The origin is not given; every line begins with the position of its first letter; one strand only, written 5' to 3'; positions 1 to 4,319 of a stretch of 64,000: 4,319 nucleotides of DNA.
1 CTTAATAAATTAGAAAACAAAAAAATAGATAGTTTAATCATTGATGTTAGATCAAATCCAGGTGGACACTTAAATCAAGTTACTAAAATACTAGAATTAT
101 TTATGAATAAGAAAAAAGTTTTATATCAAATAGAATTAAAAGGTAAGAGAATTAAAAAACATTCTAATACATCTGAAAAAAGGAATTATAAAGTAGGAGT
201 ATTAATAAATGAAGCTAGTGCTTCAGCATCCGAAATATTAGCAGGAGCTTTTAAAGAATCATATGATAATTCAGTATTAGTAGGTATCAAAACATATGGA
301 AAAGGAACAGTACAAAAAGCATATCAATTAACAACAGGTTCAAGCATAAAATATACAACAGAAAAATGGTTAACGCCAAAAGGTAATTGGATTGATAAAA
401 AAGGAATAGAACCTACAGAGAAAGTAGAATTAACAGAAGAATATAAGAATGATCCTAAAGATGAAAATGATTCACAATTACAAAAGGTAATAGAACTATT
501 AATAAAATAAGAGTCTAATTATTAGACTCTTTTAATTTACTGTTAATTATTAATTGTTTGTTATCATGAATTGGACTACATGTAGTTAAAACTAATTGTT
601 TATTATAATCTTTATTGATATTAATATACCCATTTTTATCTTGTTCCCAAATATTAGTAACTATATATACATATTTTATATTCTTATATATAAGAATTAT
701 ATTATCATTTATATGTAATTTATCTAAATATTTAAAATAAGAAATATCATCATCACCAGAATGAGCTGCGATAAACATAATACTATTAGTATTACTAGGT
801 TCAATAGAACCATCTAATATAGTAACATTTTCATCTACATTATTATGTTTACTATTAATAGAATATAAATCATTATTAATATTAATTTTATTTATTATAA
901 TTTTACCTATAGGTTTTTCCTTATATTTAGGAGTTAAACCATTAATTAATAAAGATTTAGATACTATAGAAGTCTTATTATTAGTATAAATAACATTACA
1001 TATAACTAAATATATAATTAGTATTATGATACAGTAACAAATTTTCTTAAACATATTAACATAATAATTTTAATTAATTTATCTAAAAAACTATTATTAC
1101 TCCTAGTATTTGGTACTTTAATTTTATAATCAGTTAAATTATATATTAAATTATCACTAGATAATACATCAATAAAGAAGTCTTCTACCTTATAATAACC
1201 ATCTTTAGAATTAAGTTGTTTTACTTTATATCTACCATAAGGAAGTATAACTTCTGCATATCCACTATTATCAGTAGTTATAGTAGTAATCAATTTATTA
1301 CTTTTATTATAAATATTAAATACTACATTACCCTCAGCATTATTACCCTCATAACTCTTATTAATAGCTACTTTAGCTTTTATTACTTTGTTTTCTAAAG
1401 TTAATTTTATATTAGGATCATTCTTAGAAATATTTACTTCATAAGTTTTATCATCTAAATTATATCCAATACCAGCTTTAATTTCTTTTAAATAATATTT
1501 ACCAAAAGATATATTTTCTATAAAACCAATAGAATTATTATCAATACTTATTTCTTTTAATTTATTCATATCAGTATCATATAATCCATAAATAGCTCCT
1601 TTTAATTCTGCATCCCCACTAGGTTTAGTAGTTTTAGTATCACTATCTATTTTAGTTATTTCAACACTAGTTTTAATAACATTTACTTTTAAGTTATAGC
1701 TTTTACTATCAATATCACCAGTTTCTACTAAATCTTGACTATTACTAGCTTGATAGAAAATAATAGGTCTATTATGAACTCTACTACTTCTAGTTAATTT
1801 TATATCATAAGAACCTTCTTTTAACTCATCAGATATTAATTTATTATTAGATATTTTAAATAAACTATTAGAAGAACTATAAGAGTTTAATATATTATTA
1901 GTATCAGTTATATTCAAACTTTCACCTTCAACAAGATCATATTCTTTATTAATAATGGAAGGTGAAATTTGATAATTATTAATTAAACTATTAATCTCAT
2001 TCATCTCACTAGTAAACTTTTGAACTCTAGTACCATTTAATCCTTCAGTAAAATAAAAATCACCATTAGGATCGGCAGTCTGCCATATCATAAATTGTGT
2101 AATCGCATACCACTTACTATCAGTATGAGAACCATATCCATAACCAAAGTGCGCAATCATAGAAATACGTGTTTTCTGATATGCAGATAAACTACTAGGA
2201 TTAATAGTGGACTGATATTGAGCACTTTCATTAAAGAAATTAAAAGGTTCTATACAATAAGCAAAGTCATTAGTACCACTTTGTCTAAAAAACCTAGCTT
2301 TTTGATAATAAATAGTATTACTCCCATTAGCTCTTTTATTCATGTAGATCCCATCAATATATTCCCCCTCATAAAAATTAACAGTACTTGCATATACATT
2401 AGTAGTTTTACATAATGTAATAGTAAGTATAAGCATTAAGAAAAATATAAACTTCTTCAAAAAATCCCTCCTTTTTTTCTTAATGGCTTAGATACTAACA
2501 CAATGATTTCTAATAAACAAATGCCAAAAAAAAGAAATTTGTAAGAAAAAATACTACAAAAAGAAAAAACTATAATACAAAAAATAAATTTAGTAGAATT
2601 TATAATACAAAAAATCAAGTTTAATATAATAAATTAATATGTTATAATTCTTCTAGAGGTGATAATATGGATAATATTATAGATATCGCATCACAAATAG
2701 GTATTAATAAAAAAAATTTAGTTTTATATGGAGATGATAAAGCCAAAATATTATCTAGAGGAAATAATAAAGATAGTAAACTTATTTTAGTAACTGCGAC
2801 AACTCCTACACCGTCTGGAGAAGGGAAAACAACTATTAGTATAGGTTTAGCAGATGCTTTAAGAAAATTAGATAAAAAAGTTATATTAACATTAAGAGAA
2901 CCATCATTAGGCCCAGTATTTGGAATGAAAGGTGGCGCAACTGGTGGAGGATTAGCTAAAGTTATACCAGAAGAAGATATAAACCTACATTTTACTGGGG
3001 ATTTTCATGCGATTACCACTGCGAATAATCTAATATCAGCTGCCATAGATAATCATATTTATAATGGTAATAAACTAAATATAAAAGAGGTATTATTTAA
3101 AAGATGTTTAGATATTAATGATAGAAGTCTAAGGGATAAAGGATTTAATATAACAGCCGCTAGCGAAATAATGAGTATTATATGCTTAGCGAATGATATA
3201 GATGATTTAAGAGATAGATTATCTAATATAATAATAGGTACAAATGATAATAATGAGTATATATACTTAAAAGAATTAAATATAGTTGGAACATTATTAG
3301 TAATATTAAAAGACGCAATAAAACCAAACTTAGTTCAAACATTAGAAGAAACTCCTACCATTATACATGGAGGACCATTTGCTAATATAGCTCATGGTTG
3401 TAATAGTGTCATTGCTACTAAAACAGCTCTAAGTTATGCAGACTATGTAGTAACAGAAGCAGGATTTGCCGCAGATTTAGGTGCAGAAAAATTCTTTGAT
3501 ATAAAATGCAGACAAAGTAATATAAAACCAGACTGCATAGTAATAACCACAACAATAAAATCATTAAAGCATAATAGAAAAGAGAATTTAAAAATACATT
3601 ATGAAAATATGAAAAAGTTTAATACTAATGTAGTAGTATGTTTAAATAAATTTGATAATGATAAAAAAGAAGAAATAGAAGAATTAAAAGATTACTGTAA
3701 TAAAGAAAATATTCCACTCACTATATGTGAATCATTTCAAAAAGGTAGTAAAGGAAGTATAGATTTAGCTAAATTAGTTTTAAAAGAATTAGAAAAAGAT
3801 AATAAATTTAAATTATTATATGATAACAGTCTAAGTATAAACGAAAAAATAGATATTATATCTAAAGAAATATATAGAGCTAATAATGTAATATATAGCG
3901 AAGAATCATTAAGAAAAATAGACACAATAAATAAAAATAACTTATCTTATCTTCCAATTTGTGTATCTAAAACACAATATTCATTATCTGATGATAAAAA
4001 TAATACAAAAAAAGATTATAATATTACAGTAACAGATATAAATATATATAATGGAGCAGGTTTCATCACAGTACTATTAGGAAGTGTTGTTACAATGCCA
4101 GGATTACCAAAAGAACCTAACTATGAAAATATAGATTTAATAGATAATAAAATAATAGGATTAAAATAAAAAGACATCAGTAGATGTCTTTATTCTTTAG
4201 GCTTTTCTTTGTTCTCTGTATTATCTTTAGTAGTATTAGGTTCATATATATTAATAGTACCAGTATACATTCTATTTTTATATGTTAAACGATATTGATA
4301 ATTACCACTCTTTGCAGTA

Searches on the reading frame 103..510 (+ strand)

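Call 63: search_protein_families(library=ncbifam, proteins=[window:103-510:+], max_evalue=0.00001)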
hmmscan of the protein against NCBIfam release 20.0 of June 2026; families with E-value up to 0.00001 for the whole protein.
window:103-510:+ (135 aa): 9 families
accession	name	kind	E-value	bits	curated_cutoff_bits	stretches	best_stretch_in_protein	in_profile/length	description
NF052377.1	lmo1851_S41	exception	4.8e-36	124.4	725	1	3-127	262-385/468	lmo1851 family serine protease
TIGR00225.1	prc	subfamily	1.2e-33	116.6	218.6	1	6-119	212-328/335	C-terminal processing peptidase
NF045590.1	Cterm_S41_CtpC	exception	3.4e-25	88.7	665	1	3-121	274-391/418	carboxyl-terminal processing protease CtpC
NF045589.1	Cterm_S41_CtpB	exception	8.3e-25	87.3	633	1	1-128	274-407/416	carboxyl-terminal processing protease CtpB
NF045588.1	Cterm_S41_CtpA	exception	1.2e-23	83.6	625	1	2-133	271-401/401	carboxyl-terminal processing protease CtpA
NF045591.1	Cterm_S41_CtpZ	exception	2.2e-21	76.1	525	1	17-132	282-396/403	carboxyl-terminal processing protease CtpZ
TIGR03900.1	prc_long_Delta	hypoth_equivalog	2.6e-17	62.1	660.95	1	17-105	312-401/973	MXAN_5808 family serine peptidase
NF008388.1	PRK11186.1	exception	9.1e-13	47.4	825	1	7-104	416-522/663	carboxy terminal-processing peptidase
NF051464.1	tail_spec_CT441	exception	3.6e-09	35.9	700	1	17-103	429-520/645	tail-specific protease Tsp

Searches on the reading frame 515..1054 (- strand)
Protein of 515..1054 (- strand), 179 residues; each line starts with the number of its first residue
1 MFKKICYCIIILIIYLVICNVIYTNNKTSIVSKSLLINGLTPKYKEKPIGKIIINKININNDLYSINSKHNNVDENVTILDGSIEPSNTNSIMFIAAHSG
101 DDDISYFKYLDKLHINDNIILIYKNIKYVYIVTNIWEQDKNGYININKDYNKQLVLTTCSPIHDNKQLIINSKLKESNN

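Call 63: search_protein_families(library=ncbifam, proteins=[window:515-1054:-], max_evalue=0.00001)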
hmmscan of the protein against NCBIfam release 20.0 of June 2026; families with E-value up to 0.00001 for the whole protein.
window:515-1054:- (179 aa): 4 families
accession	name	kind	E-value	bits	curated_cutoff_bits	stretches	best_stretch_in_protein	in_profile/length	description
NF058671.1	sortase_SrtD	exception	1.9e-10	40.7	140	1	44-162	59-171/187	class D sortase, LPxTATN-specific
NF033745.1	class_C_sortase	subfamily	3.2e-10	40.1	160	1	44-167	88-212/220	class C sortase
TIGR01076.1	sortase_fam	subfamily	3.2e-10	39.9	39.35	1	50-173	1-126/136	sortase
NF033746.1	class_D_sortase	subfamily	4.9e-10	39.3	165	1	46-163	7-118/135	class D sortase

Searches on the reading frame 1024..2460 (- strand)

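Call 63: search_protein_families(library=ncbifam, proteins=[window:1024-2460:-], max_evalue=0.00001)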
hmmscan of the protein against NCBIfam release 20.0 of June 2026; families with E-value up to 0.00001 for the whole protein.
window:1024-2460:- (478 aa): 0 families

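Call 93: search_protein_families(library=pfam, proteins=[window:1024-2460:-], max_evalue=0.0001)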
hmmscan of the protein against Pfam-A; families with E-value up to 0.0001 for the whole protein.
window:1024-2460:- (478 aa): 2 families
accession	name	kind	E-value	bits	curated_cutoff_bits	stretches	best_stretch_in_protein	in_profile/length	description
PF17802.7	SpaA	-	4.3e-22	78.5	23.1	2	265-358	2-90/91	Prealbumin-like fold domain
PF08341.16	TED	-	6.4e-09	36.6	22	1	67-151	2-84/102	Thioester domain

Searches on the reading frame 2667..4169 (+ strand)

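Call 63: search_protein_families(library=ncbifam, proteins=[window:2667-4169:+], max_evalue=0.00001)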
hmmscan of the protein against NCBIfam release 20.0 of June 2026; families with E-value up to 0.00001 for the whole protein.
window:2667-4169:+ (500 aa): 3 families
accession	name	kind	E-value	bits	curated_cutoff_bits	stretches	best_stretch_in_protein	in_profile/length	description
NF010030.0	PRK13505.1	equivalog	6.5e-201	668.5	652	1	2-499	15-556/557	formate--tetrahydrofolate ligase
NF010031.0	PRK13506.1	equivalog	2e-153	511.8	800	2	3-303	15-351/578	formate--tetrahydrofolate ligase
NF010032.0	PRK13507.1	equivalog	5.6e-121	404.5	938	3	157-302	213-358/587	formate--tetrahydrofolate ligase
